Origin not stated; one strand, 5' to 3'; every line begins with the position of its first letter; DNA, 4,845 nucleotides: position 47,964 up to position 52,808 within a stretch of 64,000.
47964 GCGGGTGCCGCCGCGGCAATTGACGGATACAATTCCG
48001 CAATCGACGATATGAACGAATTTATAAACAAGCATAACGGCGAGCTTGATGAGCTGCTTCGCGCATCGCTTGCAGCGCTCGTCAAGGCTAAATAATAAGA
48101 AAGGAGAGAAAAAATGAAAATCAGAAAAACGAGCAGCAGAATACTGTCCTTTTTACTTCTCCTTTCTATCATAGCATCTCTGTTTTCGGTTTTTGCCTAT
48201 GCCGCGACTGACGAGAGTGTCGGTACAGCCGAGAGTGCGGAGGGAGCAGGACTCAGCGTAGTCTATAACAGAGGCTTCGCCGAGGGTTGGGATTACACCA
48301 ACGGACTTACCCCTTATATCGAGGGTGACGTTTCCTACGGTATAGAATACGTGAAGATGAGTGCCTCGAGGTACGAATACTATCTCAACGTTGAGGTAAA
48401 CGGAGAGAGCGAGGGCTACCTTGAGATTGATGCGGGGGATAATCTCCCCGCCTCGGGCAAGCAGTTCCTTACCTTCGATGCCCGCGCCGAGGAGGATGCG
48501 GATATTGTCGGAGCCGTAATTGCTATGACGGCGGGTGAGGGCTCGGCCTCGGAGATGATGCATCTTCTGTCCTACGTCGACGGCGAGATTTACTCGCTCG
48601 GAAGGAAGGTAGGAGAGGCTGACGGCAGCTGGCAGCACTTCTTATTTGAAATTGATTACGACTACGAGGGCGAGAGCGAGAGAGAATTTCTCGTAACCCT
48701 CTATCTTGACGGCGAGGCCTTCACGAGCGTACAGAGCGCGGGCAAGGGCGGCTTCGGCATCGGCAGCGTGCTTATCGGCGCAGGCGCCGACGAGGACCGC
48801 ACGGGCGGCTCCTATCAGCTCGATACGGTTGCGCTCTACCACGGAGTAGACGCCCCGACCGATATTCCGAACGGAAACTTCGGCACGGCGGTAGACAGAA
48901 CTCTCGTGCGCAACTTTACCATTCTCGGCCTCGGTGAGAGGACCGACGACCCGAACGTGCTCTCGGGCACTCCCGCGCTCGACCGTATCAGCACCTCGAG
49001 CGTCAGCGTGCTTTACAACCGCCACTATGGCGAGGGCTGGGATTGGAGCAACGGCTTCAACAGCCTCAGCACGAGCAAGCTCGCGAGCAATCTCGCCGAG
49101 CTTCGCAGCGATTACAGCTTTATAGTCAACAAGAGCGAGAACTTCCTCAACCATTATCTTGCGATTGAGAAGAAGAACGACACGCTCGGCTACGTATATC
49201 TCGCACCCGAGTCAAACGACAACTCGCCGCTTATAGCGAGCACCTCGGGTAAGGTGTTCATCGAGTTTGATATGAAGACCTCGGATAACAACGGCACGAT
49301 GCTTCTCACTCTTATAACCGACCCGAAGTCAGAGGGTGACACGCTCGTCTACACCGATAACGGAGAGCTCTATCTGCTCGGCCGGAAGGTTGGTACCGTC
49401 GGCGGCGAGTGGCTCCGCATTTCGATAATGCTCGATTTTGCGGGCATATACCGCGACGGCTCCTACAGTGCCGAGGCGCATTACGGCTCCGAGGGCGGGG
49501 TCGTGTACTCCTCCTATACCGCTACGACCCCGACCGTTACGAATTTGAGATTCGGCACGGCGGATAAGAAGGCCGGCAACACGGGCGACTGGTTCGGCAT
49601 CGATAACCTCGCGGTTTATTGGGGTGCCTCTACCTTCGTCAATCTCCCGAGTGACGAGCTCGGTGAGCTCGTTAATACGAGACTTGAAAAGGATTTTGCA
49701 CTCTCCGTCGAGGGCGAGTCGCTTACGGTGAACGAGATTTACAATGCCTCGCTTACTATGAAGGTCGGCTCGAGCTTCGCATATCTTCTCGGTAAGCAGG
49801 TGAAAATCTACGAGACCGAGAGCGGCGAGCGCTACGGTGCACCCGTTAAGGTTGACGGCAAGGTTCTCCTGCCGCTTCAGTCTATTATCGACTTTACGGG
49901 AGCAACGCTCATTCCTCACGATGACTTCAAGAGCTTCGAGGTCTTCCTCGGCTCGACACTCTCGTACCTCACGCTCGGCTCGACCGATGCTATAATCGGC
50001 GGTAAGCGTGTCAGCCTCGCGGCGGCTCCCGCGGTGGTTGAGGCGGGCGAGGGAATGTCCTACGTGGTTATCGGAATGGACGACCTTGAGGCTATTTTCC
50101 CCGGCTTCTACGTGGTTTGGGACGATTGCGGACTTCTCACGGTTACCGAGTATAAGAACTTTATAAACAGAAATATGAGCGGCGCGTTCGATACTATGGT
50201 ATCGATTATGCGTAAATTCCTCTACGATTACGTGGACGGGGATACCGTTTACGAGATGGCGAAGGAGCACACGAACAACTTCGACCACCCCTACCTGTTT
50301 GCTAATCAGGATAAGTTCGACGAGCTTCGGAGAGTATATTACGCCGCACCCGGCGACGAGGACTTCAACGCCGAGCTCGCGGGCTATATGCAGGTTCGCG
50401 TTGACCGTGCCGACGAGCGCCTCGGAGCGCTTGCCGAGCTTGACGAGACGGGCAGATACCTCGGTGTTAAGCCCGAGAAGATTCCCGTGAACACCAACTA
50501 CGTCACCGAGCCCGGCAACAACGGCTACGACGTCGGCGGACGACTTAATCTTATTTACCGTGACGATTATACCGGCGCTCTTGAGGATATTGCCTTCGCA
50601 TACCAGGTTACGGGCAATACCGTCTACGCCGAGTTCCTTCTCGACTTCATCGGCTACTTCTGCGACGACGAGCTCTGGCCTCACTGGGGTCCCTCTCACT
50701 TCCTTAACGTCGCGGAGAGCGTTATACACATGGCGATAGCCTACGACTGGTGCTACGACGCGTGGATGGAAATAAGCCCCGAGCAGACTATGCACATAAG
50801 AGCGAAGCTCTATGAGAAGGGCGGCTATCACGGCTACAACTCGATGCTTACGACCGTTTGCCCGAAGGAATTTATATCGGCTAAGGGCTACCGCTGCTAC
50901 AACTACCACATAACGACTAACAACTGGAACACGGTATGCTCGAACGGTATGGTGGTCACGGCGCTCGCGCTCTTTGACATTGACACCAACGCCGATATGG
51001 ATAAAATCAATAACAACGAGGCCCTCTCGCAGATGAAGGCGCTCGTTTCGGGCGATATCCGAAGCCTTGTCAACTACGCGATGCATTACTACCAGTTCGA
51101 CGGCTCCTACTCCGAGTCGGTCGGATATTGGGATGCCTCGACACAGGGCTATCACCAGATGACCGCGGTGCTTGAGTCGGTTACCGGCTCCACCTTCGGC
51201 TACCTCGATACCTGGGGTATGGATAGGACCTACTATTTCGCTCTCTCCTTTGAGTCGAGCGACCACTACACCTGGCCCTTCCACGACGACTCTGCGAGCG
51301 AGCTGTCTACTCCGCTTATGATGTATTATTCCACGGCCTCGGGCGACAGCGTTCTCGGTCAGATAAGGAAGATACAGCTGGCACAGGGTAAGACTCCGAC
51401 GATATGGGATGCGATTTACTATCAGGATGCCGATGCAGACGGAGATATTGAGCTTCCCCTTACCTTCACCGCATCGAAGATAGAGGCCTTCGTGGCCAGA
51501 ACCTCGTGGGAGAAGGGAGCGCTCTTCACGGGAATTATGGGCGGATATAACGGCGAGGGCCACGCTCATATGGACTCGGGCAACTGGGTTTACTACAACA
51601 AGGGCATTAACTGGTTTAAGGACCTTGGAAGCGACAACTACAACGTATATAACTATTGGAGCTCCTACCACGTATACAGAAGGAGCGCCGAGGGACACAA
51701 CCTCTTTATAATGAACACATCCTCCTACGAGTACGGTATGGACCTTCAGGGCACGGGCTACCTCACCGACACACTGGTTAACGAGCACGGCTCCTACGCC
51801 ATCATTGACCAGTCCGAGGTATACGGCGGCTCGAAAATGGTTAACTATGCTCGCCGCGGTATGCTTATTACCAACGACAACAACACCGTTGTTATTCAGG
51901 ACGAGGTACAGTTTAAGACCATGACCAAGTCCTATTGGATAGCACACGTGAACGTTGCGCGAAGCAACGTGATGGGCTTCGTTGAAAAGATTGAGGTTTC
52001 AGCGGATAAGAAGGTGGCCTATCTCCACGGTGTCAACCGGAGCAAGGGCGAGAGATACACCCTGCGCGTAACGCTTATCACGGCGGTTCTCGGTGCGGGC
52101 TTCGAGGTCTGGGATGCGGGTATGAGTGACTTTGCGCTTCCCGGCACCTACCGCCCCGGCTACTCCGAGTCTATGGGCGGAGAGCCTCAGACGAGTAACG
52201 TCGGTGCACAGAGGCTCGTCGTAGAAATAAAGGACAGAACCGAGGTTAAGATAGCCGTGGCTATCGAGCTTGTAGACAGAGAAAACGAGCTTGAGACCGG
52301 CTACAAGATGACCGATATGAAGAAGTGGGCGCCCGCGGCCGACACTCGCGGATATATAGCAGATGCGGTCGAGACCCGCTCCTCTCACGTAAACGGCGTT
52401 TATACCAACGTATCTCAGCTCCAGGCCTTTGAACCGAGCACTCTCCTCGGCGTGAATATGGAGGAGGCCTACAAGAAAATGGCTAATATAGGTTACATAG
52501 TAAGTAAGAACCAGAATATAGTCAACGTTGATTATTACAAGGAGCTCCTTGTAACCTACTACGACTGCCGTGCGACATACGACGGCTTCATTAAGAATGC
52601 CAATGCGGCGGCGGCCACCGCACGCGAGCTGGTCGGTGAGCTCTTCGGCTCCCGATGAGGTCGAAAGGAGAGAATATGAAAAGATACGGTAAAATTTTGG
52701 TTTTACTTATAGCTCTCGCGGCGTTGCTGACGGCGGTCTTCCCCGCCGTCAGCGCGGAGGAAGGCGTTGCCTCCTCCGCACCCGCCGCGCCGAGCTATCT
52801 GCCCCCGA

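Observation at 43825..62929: AraC-linked 18-kb locus of Sec-secreted giants (helical/LamG protein, heparinase II/III-like protein, P4-P6) plus a 36-aa peptide: candidate undescribed extracellular system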

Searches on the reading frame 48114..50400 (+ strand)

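Call 108: search_solved_structures(query=window:48114-50400:+, max_evalue=1)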
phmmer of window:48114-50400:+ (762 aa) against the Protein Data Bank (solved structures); distinct sequences matched with E-value up to 1: 3.
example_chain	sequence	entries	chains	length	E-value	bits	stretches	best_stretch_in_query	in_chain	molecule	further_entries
9uym_R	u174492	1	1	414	0.96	10.6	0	162-199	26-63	Chemerin-like receptor 2,Vasopressin V2 receptor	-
9uyn_R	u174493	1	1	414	0.96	10.6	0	162-199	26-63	Chemerin-like receptor 2,Vasopressin V2 receptor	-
9uyh_R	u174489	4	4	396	0.97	10.6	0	162-199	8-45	Chemerin-like receptor 2,Vasopressin V2 receptor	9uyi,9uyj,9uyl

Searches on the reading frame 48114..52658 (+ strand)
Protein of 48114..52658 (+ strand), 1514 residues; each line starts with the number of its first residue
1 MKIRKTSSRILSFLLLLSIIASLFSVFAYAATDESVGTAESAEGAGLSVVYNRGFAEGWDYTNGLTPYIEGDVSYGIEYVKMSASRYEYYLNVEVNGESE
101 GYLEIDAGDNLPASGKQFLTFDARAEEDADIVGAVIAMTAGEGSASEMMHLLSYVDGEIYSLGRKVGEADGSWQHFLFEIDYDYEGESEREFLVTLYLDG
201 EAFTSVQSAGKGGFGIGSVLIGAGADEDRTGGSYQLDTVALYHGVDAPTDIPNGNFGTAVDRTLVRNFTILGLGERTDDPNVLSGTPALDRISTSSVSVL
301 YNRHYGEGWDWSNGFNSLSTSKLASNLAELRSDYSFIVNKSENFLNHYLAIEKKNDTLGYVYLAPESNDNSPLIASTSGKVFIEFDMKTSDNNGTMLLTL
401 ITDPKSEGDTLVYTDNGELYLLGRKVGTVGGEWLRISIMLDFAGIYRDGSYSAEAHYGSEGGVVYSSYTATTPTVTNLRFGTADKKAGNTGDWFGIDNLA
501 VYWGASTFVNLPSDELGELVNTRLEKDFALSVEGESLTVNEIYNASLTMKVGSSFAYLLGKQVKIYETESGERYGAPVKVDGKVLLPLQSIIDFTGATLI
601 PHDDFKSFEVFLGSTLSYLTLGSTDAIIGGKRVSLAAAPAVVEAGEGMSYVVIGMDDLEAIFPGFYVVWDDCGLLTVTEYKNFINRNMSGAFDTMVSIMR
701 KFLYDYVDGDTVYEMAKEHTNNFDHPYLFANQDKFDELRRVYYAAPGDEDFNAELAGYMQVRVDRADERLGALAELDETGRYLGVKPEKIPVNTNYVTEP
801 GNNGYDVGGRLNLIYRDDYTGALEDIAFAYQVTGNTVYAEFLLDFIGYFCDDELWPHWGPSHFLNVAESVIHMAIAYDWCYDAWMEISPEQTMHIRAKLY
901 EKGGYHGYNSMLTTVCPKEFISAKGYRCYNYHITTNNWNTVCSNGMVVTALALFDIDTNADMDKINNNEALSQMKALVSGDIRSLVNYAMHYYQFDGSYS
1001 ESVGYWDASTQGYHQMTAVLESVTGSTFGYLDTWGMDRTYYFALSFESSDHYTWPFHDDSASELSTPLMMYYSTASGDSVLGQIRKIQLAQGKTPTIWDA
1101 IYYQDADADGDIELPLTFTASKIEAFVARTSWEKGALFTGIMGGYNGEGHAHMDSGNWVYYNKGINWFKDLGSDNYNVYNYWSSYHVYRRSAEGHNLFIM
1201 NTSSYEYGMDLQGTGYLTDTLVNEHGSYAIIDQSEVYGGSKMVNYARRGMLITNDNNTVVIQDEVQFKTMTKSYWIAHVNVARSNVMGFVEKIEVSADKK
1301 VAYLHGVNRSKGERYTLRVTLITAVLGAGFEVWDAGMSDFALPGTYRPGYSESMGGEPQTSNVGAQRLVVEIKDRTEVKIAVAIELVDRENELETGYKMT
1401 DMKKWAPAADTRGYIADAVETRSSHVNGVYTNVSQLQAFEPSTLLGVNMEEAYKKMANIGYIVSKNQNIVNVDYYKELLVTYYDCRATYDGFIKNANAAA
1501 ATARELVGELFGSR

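Call 3: search_protein_families(library=pfam, proteins=[window:48114-52658:+], max_evalue=0.01)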
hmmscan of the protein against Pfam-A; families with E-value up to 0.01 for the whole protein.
window:48114-52658:+ (1514 aa): 2 families
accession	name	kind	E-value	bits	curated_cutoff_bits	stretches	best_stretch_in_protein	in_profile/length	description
PF07833.16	Cu_amine_oxidN1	-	1.6e-05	25.2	24.2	1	576-643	12-79/108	Copper amine oxidase N-terminal domain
PF07940.18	Hepar_II_III_C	-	5.4e-05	23.3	24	1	1142-1281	31-169/237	Heparinase II/III-like, C-terminal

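Call 7: search_protein_families(library=ncbifam, proteins=[window:48114-52658:+], max_evalue=0.1)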
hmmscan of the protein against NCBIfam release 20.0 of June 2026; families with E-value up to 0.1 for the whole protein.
window:48114-52658:+ (1514 aa): 0 families

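Call 12: search_solved_structures(query=window:48114-52658:+, max_evalue=0.1)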
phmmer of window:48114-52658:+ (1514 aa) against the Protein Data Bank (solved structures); distinct sequences matched with E-value up to 0.1: 7.
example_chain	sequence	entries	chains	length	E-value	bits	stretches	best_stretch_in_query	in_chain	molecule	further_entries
8khw_A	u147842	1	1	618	9.7e-28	99.2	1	807-1267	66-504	DUF4962 domain-containing protein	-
8khv_A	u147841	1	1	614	5.3e-22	80.2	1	855-1274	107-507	Heparinase II/III-like protein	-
9o3q_A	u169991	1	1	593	1.1e-18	69.2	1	817-1278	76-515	PL35 chondroitinase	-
8r75_A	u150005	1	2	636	0.00016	22.3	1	979-1247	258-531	Heparinase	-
8r6z_B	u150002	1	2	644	0.00016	22.3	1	979-1247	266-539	Heparinase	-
8r70_A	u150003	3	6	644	0.0011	19.6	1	1133-1247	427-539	Heparinase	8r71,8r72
8r73_A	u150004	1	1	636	0.0014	19.2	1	983-1217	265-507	Heparinase II/III-like protein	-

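Call 65: find_related_loci(query=A4, collection=genome_contigs, flank=10000)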
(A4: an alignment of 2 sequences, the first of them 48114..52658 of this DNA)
Query A4 (1514 aa) in genome_contigs; peptide patterns used: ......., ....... (x = any residue, [..] = any of these).
168 stretches matched a pattern; 66 encode a relative of the query (tblastn E <= 1e-3); 60 distinct loci.
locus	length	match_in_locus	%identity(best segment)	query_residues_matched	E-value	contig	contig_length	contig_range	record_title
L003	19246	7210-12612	29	1-1513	7e-173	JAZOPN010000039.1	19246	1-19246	MAG: Eubacteriales bacterium isolate T1900045573_YK20190267.MAGScoT_cleanbin_000029 SGB_7990_k141_670790, whole genome s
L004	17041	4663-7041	24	409-1304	3e-58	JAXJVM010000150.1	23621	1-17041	MAG: Clostridia bacterium isolate DOME_MAG_569 569_C0109_k141_304407, whole genome shotgun sequence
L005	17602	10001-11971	26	667-1405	3e-56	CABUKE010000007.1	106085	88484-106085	MAG TPA_asm: uncultured Clostridiales bacterium isolate MGYG-HGUT-04085 genome assembly, contig: GUT_GENOME255980_7, who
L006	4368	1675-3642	26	667-1405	1e-56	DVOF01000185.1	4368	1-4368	MAG TPA_asm: Candidatus Aphodoplasma excrementigallinarum isolate 4920 USAMLcec10__C145324_L4368_SRR5282096, whole genom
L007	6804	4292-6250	26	706-1406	3e-54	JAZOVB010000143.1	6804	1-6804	MAG: Clostridia bacterium isolate T1900045528_YK20190222.MAGScoT_cleanbin_000016 SGB_7716_k141_99565, whole genome shotg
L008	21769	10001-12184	24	584-1400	2e-50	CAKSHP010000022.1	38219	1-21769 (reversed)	MAG: uncultured Clostridia bacterium isolate REFINED_METABAT215_TOP10_CONTIGS_1500_ASSEMBLY_K77_MERGED__Hadza_PheChl_Fib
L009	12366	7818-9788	25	667-1405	5e-51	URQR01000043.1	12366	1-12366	uncultured Clostridiales bacterium isolate UMGS1253 genome assembly, contig: NODE_2595_length_12366_cov_3.515583, whole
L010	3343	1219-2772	28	717-1279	2e-49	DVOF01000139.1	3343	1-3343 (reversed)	MAG TPA_asm: Candidatus Aphodoplasma excrementigallinarum isolate 4920 USAMLcec10__C108113_L3343_SRR5282096, whole genom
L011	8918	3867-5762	28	808-1405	1e-48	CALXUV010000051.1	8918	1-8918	MAG: uncultured Clostridia bacterium isolate E41__bin104 genome assembly, contig: E41__k127_184744, whole genome shotgun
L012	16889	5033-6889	28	823-1405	2e-48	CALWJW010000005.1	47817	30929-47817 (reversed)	MAG: uncultured Clostridia bacterium isolate BRZ_AN__bin107 genome assembly, contig: BRZ_AN__NODE_1135_length_47817_cov_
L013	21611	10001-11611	27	826-1405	1e-48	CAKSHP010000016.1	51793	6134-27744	MAG: uncultured Clostridia bacterium isolate REFINED_METABAT215_TOP10_CONTIGS_1500_ASSEMBLY_K77_MERGED__Hadza_PheChl_Fib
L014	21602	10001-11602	27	717-1305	2e-48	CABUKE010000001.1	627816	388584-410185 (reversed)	MAG TPA_asm: uncultured Clostridiales bacterium isolate MGYG-HGUT-04085 genome assembly, contig: GUT_GENOME255980_1, who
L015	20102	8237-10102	24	581-1278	5e-45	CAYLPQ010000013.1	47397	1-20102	MAG TPA_asm: uncultured Oscillospiraceae bacterium isolate SRP315200_co1_262 genome assembly, contig: NODE_790_length_47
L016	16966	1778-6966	27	823-1442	2e-44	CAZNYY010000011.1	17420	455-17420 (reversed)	MAG TPA_asm: uncultured Oscillospiraceae bacterium isolate binchicken_co173_416 genome assembly, contig: NODE_11104_leng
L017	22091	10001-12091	24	604-1405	8e-43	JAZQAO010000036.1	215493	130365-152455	MAG: Clostridia bacterium isolate T1900044642_TS20190108.MAGScoT_cleanbin_000087 SGB_1290_k141_850567, whole genome shot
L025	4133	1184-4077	27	826-1280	8e-36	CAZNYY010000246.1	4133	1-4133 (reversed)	MAG TPA_asm: uncultured Oscillospiraceae bacterium isolate binchicken_co173_416 genome assembly, contig: NODE_70113_leng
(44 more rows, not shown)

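Call 72: search_protein_families(library=pfam, proteins=[L003:12736-16860:+, L003:7204-12615:+, L003:5017-5910:+, L003:6160-6957:-, L003:17243-18277:-, L003:18300-19163:-, L003:2904-4067:-, L003:4067-4834:-], max_evalue=0.01)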
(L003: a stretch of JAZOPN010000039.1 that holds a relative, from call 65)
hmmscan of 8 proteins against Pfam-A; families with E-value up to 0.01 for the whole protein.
L003:12736-16860:+ (1374 aa): 1 family
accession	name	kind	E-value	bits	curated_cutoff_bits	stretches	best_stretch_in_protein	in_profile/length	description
PF13385.13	Laminin_G_3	-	0.0002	22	27.6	0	523-566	69-104/151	Concanavalin A-like lectin/glucanases superfamily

L003:7204-12615:+ (1803 aa): 2 families
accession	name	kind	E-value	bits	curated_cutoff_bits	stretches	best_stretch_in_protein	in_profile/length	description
PF07940.18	Hepar_II_III_C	-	7e-07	29.4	24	1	1428-1591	27-186/237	Heparinase II/III-like, C-terminal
PF07833.16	Cu_amine_oxidN1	-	0.00036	20.9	24.2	1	847-913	12-78/108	Copper amine oxidase N-terminal domain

L003:5017-5910:+ (297 aa): 10 families
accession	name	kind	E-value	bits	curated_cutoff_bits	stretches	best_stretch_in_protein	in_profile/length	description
PF13484.11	Fer4_16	-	2.1e-10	41.7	30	1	182-242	2-66/66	4Fe-4S double cluster binding domain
PF12838.12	Fer4_7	-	3.6e-06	27.8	27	2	182-242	2-51/52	4Fe-4S dicluster domain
PF08331.15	QueG_DUF1730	-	5.9e-06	26.5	25.1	1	68-124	11-76/77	Epoxyqueuosine reductase QueG, DUF1730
PF00037.32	Fer4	-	1.8e-05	24.8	21.1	1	182-197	8-23/24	4Fe-4S binding domain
PF12798.12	Fer4_3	-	0.00038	21.5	27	0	182-196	1-15/15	4Fe-4S binding domain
PF13187.11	Fer4_9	-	0.00038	20.9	27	1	170-196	34-51/52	4Fe-4S dicluster domain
PF13534.11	Fer4_17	-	0.0015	19.4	22.2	1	182-242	2-59/61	4Fe-4S dicluster domain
PF13237.11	Fer4_10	-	0.0017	18.7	25.5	0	181-240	8-53/53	4Fe-4S dicluster domain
PF13183.11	Fer4_8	-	0.0019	19.1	27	1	182-242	5-67/68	4Fe-4S dicluster domain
PF12800.12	Fer4_4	-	0.0028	18.3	24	0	182-195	4-17/17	4Fe-4S binding domain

L003:6160-6957:- (265 aa): 4 families
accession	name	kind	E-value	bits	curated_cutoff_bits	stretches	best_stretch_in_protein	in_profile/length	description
PF12833.13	HTH_18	-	6e-22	78.2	33.6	1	186-263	2-78/80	Helix-turn-helix domain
PF00165.29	HTH_AraC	-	1.3e-21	76.6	26.6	2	230-260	9-38/42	Bacterial regulatory helix-turn-helix proteins, AraC family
PF02311.25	AraC_binding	-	5.8e-10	39.5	21.1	1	30-127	19-117/135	AraC-like ligand binding domain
PF07883.17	Cupin_2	-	6.8e-06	26.2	27.2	1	24-72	8-56/70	Cupin domain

L003:17243-18277:- (344 aa): 1 family
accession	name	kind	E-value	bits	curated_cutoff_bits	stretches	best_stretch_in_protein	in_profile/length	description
PF00793.26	DAHP_synth_1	-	1.5e-45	155.7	25.5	1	35-335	4-267/270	DAHP synthetase I family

L003:18300-19163:- (287 aa): 7 families
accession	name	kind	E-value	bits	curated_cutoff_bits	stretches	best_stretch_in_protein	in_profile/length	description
PF02153.23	PDH_N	-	1.9e-24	86.4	26.5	1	22-165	2-144/154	Prephenate dehydrogenase, nucleotide-binding domain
PF20463.3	PDH_C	-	2.3e-20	73.2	22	1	179-273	2-101/102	Prephenate dehydrogenase, dimerization domain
PF03446.21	NAD_binding_2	-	7.6e-06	26.5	21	1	8-104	1-98/161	NAD binding domain of 6-phosphogluconate dehydrogenase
PF03807.23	F420_oxidored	-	2.3e-05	25.3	21.6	1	8-88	1-82/94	NADP oxidoreductase coenzyme F420-dependent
PF02558.23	ApbA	-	0.00066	19.8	22.2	1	9-54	1-45/150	Ketopantoate reductase PanE/ApbA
PF02254.24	TrkA_N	-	0.0017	19.1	23.8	1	9-50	1-42/116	TrkA-N domain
PF02737.24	3HCDH_N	-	0.002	18.5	22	1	9-48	2-41/180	3-hydroxyacyl-CoA dehydrogenase, NAD binding domain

L003:2904-4067:- (387 aa): 2 families
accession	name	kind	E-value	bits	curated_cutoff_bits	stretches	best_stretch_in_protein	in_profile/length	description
PF13679.12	Methyltransf_32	-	1.7e-31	109.5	27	1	163-298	2-142/143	Methyltransferase domain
PF13847.12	Methyltransf_31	-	9.9e-09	35.5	27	1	186-268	4-87/145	Methyltransferase domain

L003:4067-4834:- (255 aa): 1 family
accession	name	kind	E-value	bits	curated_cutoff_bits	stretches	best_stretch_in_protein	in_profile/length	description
PF02660.20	G3P_acyltransf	-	3.4e-48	164.3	24.1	1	36-226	1-164/164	Glycerol-3-phosphate acyltransferase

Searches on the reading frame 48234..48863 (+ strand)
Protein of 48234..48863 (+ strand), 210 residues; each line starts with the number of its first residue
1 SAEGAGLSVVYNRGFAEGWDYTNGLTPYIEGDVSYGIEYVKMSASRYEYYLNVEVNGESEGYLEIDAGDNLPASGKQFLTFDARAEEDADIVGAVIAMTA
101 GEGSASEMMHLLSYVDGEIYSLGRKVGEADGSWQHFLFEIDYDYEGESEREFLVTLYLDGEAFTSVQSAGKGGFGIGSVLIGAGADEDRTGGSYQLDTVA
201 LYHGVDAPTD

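Call 118: search_protein_families(library=pfam, proteins=[window:48234-48863:+], max_evalue=1)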
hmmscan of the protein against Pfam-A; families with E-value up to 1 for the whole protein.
seq(210 aa): 1 family
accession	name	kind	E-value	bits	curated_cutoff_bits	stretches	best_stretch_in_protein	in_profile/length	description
PF13385.13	Laminin_G_3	-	0.044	14.4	27.6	1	128-203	76-142/151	Concanavalin A-like lectin/glucanases superfamily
